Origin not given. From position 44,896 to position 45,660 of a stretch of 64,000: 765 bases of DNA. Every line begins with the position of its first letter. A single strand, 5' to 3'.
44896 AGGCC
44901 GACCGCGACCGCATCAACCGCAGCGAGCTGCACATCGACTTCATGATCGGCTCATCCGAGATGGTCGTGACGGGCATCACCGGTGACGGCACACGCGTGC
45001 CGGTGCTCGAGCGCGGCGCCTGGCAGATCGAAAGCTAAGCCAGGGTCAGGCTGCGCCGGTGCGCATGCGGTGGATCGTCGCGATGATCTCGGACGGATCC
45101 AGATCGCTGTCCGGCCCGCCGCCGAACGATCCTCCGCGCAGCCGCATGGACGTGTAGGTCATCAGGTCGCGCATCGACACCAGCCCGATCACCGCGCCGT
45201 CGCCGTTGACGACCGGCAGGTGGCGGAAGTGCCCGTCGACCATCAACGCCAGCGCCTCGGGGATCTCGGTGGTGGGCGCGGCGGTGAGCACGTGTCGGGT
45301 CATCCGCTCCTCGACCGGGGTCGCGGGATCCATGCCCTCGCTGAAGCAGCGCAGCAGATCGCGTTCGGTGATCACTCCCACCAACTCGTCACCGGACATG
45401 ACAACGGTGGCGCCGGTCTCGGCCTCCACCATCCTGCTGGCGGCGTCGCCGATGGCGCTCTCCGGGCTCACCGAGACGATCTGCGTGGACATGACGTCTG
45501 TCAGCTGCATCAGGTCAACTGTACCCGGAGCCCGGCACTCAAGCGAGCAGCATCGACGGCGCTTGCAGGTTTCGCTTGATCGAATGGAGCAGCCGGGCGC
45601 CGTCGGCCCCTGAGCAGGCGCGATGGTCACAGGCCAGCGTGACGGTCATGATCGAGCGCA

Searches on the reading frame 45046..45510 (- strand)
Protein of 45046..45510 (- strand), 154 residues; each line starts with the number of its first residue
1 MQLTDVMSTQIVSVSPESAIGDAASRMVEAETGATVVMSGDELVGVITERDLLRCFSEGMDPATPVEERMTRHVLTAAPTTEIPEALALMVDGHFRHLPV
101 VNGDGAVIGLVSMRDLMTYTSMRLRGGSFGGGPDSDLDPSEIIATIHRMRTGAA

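Call 51: find_encoding_contigs(protein=window:45046-45510:-, flank=10000, max_places=10)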
Protein window:45046-45510:- (154 aa): 5 contigs read that carry it; 5 places shown.
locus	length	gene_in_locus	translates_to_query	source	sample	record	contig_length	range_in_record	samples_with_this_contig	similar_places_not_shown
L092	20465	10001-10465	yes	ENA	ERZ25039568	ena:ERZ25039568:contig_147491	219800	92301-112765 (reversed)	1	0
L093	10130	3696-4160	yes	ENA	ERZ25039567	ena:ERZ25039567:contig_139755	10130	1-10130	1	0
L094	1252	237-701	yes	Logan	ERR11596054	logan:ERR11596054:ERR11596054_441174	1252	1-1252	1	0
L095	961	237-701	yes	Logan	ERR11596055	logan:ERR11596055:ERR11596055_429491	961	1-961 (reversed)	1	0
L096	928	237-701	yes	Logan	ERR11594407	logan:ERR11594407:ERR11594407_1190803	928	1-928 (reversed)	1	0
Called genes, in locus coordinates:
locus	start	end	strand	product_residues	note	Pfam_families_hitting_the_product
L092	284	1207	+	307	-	PF13400:Tad, PF09977:Tad_C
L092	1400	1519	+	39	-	-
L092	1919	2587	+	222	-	PF07638:Sigma70_ECF (faint), PF04542:Sigma70_r2, PF08281:Sigma70_r4_2, PF04545:Sigma70_r4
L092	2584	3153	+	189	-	-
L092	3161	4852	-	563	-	PF00587:tRNA-synt_2b, PF04073:tRNA_edit, PF03129:HGTP_anticodon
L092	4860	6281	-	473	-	PF00890:FAD_binding_2 (faint), PF01134:GIDA (faint), PF03486:HI0933_like (faint), PF07992:Pyr_redox_2, PF12831:FAD_oxidored, PF13738:Pyr_redox_3 (weak), PF00070:Pyr_redox, PF02852:Pyr_redox_dim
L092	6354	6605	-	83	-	PF00364:Biotin_lipoyl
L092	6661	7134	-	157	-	-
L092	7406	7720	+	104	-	PF00676:E1_dh (weak)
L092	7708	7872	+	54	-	-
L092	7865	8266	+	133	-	PF02779:Transket_pyr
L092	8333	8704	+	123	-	PF02780:Transketolase_C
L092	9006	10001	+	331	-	PF02817:E3_binding, PF00198:2-oxoacid_dh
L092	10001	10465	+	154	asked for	PF00571:CBS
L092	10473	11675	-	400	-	PF02073:Peptidase_M29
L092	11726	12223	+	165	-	-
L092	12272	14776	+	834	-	PF04234:CopC, PF05425:CopD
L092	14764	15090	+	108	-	-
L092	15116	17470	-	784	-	PF01588:tRNA_bind, PF03483:B3_4, PF03484:B5, PF17759:tRNA_synthFbeta, PF03147:FDX-ACB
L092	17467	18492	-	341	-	PF02912:Phe_tRNA-synt_N, PF01409:tRNA-synt_2d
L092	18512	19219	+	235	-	PF13489:Methyltransf_23, PF13847:Methyltransf_31 (weak), PF08241:Methyltransf_11, PF08242:Methyltransf_12, PF13649:Methyltransf_25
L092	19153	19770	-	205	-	PF00588:SpoU_methylase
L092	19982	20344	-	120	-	PF00453:Ribosomal_L20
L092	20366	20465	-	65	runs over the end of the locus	PF01632:Ribosomal_L35p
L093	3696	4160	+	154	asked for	PF00571:CBS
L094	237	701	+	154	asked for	PF00571:CBS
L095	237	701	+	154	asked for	PF00571:CBS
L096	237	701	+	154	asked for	PF00571:CBS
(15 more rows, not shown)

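Call 52: find_homologous_proteins(query=L092:3161-4852:-, max_evalue=1e-150)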
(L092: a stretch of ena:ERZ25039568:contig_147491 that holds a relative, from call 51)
Query L092:3161-4852:- (563 aa): 6824 proteins with E <= 1e-150 among 8000 candidates; the best 120 are listed.
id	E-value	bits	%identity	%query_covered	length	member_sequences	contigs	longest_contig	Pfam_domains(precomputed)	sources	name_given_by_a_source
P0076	0.0e+0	1229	97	100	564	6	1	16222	PF03129.26,PF00587.31,PF04073.21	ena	-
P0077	0.0e+0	1104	88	100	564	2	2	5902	PF03129.26,PF00587.31,PF04073.21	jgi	jgi:prolyl-tRNA synthetase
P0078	0.0e+0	1096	87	100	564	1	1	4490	PF03129.26,PF00587.31,PF04073.21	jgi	jgi:prolyl-tRNA synthetase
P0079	0.0e+0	1093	86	100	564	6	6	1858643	PF03129.26,PF00587.31,PF04073.21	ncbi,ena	-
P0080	0.0e+0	1087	86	100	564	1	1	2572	PF03129.26,PF00587.31,PF04073.21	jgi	jgi:prolyl-tRNA synthetase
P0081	0.0e+0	1037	82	100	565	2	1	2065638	PF03129.26,PF00587.31,PF04073.21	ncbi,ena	-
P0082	3.3e-297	1005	84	100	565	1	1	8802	PF03129.26,PF00587.31,PF04073.21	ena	-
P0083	2.7e-293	992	77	100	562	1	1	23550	PF03129.26,PF00587.31,PF04073.21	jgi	jgi:prolyl-tRNA synthetase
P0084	3.2e-293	991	77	97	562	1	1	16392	PF03129.26,PF00587.31,PF04073.21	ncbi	ncbi:MAG: proline--tRNA ligase [Gaiellales bacterium]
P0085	1.6e-292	989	77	99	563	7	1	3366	PF03129.26,PF00587.31,PF04073.21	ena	-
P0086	2.0e-291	986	77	100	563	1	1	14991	PF03129.26,PF00587.31,PF04073.21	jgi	jgi:prolyl-tRNA synthetase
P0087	5.7e-291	984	77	99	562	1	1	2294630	PF03129.26,PF00587.31,PF04073.21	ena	-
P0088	1.3e-290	983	77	100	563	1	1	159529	PF03129.26,PF00587.31,PF04073.21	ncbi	-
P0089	8.6e-290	980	76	100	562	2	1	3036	PF03129.26,PF00587.31,PF04073.21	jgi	-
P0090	1.5e-288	976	76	97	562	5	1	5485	PF03129.26,PF00587.31,PF04073.21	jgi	jgi:prolyl-tRNA synthetase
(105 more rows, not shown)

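Call 53: find_encoding_contigs(protein=P0079, flank=10000, max_places=3)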
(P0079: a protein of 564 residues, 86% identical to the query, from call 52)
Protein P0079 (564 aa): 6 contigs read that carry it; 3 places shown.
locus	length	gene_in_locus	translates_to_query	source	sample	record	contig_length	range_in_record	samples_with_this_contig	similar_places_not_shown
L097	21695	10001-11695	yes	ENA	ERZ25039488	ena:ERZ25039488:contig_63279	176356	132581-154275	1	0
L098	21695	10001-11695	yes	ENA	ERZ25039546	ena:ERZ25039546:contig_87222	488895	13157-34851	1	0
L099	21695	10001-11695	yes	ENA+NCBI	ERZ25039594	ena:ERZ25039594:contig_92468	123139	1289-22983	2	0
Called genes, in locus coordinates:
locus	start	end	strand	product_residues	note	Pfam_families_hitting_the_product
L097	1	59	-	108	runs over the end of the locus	-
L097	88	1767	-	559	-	PF05425:CopD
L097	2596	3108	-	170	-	-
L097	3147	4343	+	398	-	PF02073:Peptidase_M29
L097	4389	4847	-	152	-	PF00571:CBS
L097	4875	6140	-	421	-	PF00364:Biotin_lipoyl, PF25997:BSH_YhbJ, PF02817:E3_binding, PF00198:2-oxoacid_dh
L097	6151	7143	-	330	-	PF02779:Transket_pyr, PF02780:Transketolase_C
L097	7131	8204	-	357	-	PF00676:E1_dh, PF02775:TPP_enzyme_C (weak)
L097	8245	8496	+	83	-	PF00364:Biotin_lipoyl, PF25984:BSH_YknX (faint)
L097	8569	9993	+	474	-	PF01134:GIDA (faint), PF01266:DAO (faint), PF03486:HI0933_like (faint), PF07992:Pyr_redox_2, PF12831:FAD_oxidored, PF13450:NAD_binding_8 (faint), PF00070:Pyr_redox, PF02852:Pyr_redox_dim, +1 more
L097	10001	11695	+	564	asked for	PF00587:tRNA-synt_2b, PF04073:tRNA_edit, PF03129:HGTP_anticodon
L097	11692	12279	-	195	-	-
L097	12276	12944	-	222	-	PF07638:Sigma70_ECF (faint), PF04542:Sigma70_r2, PF08281:Sigma70_r4_2, PF04545:Sigma70_r4 (weak)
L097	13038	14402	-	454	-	-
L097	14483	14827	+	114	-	-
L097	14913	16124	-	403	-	-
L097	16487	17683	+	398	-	-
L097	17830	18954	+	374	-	-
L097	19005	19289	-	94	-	-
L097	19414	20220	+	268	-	PF00041:fn3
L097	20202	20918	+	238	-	PF04185:Phosphoesterase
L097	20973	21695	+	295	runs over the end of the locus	PF13489:Methyltransf_23, PF01135:PCMT (weak), PF01209:Ubie_methyltran, PF05175:MTS (weak), PF13847:Methyltransf_31, PF08241:Methyltransf_11, PF08242:Methyltransf_12, PF13649:Methyltransf_25, +1 more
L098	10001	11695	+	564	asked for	PF00587:tRNA-synt_2b, PF04073:tRNA_edit, PF03129:HGTP_anticodon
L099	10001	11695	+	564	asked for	PF00587:tRNA-synt_2b, PF04073:tRNA_edit, PF03129:HGTP_anticodon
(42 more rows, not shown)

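Call 54: find_encoding_contigs(protein=P0081, flank=10000, max_places=2)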
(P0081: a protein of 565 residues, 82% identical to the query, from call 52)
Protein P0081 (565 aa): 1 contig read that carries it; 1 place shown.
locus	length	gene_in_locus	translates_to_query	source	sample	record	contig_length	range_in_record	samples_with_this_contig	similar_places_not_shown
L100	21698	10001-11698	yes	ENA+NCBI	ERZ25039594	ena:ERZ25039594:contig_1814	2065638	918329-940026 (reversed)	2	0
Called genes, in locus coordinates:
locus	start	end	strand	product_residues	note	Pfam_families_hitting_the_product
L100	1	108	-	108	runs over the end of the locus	-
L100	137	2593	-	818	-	PF04234:CopC, PF05425:CopD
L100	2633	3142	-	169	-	-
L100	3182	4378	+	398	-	PF02073:Peptidase_M29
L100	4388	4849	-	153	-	PF00571:CBS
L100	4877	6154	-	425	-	-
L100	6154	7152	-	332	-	PF02779:Transket_pyr, PF02780:Transketolase_C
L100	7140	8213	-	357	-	PF00676:E1_dh, PF02775:TPP_enzyme_C (weak)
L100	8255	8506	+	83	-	PF00364:Biotin_lipoyl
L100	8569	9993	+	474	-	PF01134:GIDA (faint), PF03486:HI0933_like (faint), PF07992:Pyr_redox_2, PF12831:FAD_oxidored, PF13450:NAD_binding_8 (faint), PF13738:Pyr_redox_3, PF00070:Pyr_redox, PF02852:Pyr_redox_dim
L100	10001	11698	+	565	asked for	PF00587:tRNA-synt_2b, PF04073:tRNA_edit, PF03129:HGTP_anticodon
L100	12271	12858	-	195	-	PF07638:Sigma70_ECF (faint), PF04542:Sigma70_r2, PF08281:Sigma70_r4_2, PF04545:Sigma70_r4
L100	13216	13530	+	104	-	PF13581:HATPase_c_2, PF02518:HATPase_c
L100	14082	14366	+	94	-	-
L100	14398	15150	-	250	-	-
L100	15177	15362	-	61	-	-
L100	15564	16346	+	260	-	PF13489:Methyltransf_23, PF13847:Methyltransf_31 (weak), PF08241:Methyltransf_11, PF08242:Methyltransf_12, PF13649:Methyltransf_25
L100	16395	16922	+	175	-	-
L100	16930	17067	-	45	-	-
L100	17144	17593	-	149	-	PF13302:Acetyltransf_3, PF00583:Acetyltransf_1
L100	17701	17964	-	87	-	PF05768:Glrx-like (faint)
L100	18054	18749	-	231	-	PF13668:Ferritin_2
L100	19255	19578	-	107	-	-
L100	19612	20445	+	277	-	PF07690:MFS_1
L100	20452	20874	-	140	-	-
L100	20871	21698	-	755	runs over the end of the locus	PF04020:Phage_holin_4_2, PF01663:Phosphodiest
